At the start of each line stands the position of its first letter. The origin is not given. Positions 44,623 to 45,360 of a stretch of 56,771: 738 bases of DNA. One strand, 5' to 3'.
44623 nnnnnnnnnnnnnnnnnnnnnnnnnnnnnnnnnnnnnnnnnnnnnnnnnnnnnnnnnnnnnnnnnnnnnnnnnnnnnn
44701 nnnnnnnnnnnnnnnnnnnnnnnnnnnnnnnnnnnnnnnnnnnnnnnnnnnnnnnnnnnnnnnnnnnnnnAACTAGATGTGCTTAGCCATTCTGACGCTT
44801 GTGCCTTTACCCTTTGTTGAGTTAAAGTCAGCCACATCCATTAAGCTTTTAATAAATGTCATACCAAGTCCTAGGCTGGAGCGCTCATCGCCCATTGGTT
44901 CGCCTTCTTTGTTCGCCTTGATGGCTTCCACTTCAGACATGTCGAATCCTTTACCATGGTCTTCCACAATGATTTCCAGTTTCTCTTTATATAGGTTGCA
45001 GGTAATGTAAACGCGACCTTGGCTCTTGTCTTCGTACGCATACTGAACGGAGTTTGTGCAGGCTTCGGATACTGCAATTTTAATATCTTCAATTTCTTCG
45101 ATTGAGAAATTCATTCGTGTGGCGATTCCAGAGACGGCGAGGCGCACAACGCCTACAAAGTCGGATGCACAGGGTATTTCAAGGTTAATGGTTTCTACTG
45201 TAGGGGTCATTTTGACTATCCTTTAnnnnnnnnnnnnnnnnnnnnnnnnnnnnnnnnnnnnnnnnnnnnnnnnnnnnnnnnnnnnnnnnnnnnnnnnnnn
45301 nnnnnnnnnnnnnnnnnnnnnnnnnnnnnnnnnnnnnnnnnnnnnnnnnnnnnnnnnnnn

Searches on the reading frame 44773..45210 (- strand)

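Call 19: search_protein_families(library=pfam, proteins=[window:44773-45210:-], max_evalue=0.001)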
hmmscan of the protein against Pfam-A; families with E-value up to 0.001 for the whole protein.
window:44773-45210:- (145 aa): 2 families
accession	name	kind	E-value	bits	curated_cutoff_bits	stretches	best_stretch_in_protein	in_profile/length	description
PF13581.12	HATPase_c_2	-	1.8e-24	86.6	27.4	1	18-143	7-127/127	Histidine kinase-like ATPase domain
PF02518.31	HATPase_c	-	9.2e-10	39.4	26.4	1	41-141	4-105/111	Histidine kinase-, DNA gyrase B-, and HSP90-like ATPase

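Call 98: search_protein_families(library=pfam, proteins=[window:44773-45210:-], max_evalue=0.01)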
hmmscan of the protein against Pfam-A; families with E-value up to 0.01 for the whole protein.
window:44773-45210:- (145 aa): 3 families
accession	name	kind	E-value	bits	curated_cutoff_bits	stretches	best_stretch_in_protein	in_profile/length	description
PF13581.12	HATPase_c_2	-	1.8e-24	86.6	27.4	1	18-143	7-127/127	Histidine kinase-like ATPase domain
PF02518.31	HATPase_c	-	9.2e-10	39.4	26.4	1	41-141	4-105/111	Histidine kinase-, DNA gyrase B-, and HSP90-like ATPase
PF13589.12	HATPase_c_3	-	0.0022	18.5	25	1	44-118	4-78/137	Histidine kinase-, DNA gyrase B-, and HSP90-like ATPase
